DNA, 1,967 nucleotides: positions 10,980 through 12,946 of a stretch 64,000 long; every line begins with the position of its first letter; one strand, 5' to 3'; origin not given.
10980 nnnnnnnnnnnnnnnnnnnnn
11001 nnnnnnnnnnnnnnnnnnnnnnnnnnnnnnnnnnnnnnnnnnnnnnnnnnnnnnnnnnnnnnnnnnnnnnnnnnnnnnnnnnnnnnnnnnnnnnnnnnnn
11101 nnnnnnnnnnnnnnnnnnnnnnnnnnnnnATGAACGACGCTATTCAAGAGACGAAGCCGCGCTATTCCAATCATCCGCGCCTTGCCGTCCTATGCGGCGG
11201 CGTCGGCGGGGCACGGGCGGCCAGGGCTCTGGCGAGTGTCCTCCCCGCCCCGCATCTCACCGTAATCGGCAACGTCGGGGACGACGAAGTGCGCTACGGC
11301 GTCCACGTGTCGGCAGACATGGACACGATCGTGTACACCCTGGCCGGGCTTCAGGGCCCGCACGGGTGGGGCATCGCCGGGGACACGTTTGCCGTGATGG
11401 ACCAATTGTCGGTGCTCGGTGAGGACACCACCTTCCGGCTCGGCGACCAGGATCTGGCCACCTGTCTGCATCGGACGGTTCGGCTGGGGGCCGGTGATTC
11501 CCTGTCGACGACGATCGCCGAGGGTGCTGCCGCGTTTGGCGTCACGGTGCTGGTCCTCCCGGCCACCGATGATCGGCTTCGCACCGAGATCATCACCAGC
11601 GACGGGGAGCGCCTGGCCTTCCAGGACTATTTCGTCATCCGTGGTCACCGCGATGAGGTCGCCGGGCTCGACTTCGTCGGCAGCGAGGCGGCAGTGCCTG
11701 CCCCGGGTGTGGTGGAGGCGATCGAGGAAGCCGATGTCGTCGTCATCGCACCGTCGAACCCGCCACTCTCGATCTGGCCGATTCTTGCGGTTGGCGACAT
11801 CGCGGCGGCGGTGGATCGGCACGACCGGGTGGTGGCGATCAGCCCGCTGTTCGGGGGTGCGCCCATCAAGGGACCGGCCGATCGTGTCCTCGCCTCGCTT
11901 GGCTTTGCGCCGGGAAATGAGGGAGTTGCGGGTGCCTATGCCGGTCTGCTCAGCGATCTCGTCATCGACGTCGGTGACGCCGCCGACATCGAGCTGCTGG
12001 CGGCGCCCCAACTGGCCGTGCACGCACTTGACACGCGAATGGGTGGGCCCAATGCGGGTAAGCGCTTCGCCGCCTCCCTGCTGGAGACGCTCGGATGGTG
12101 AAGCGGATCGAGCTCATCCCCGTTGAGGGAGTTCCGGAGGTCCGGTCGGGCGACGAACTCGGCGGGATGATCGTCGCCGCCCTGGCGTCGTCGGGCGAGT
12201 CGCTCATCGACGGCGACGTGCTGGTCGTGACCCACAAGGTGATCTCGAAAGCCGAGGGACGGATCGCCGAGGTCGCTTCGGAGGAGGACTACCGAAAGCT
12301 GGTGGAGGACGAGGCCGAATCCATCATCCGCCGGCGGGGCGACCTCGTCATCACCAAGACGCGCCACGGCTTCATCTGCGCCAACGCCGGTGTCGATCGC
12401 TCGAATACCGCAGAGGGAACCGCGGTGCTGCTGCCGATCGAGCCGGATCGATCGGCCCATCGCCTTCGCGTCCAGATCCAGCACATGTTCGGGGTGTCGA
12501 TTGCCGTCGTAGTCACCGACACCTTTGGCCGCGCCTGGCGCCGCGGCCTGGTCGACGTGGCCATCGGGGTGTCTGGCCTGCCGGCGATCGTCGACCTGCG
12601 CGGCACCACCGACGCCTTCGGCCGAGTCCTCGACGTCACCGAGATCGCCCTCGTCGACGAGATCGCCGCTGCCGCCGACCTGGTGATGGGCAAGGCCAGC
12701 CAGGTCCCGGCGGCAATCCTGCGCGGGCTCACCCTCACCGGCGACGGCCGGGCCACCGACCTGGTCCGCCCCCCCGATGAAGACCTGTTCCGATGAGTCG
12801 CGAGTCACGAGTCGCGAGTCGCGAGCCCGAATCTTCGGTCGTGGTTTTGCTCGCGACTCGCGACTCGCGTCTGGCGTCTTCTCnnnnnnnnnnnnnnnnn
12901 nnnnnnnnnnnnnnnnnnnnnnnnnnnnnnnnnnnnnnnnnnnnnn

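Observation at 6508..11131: Coupled operon of a GT2 fused to a polytopic membrane domain, a secreted protein and a thioredoxin-like protein, with a start codon interlocked with cofD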

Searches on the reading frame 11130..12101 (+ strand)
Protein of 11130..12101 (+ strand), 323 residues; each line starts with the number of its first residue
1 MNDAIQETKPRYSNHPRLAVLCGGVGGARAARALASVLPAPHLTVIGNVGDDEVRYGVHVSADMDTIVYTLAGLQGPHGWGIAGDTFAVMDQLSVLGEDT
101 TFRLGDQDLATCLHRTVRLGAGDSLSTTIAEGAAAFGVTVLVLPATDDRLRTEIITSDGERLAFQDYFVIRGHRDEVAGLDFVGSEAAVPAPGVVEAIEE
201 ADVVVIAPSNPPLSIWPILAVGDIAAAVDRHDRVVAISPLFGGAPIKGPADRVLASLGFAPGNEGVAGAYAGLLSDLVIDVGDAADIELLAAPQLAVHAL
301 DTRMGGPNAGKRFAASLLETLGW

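Call 5: search_protein_families(library=pfam, proteins=[window:11130-12101:+], max_evalue=0.01)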
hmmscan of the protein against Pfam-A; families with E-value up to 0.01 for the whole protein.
window:11130-12101:+ (323 aa): 1 family
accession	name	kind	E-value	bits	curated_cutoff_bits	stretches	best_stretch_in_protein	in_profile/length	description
PF01933.23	CofD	-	1.7e-38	132.9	30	1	20-267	3-241/290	2-phospho-L-lactate transferase CofD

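Call 6: search_protein_families(library=ncbifam, proteins=[window:11130-12101:+], max_evalue=0.01)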
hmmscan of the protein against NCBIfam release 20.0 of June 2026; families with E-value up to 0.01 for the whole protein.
window:11130-12101:+ (323 aa): 2 families
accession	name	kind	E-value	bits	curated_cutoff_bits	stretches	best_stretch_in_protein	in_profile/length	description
TIGR01819.1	F420_cofD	equivalog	4.3e-71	239.4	257.45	1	19-316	2-298/301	2-phospho-L-lactate transferase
TIGR01826.1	CofD_related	subfamily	5.3e-06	26.1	196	1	128-231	103-203/310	uridine diphosphate-N-acetylglucosamine-binding protein YvcK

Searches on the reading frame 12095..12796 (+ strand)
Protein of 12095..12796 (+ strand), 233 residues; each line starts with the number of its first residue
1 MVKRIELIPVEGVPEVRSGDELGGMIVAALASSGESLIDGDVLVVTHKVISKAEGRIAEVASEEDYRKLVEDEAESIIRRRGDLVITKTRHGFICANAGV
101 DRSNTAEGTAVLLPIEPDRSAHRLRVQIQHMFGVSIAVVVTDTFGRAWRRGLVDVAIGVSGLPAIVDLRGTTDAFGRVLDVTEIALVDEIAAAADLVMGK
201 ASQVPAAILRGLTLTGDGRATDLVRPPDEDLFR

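Call 5: search_protein_families(library=pfam, proteins=[window:12095-12796:+], max_evalue=0.01)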
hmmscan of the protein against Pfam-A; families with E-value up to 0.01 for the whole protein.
window:12095-12796:+ (233 aa): 1 family
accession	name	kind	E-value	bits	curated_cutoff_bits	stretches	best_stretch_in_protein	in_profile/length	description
PF01996.21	F420_ligase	-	8.4e-59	199.1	25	1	13-211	4-218/218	F420-0:Gamma-glutamyl ligase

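Call 6: search_protein_families(library=ncbifam, proteins=[window:12095-12796:+], max_evalue=0.01)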
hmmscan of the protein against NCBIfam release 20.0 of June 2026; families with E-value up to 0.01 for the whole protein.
window:12095-12796:+ (233 aa): 4 families
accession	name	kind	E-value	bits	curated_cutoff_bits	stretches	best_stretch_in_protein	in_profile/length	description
NF009810.0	PRK13294.1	equivalog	7.1e-80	269.1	304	1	3-233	11-243/449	coenzyme F420-0:L-glutamate ligase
TIGR01916.1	F420_cofE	equivalog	1.3e-75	254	180.65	1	5-233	1-244/244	coenzyme F420-0:L-glutamate ligase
NF009809.0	PRK13293.1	equivalog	9.9e-61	205.3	274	2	69-233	78-244/253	coenzyme F420-0:L-glutamate ligase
TIGR04132.1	intra_fol_E_lig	hypoth_equivalog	1.6e-21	76.8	350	1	32-210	23-201/241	putative folate metabolism gamma-glutamate ligase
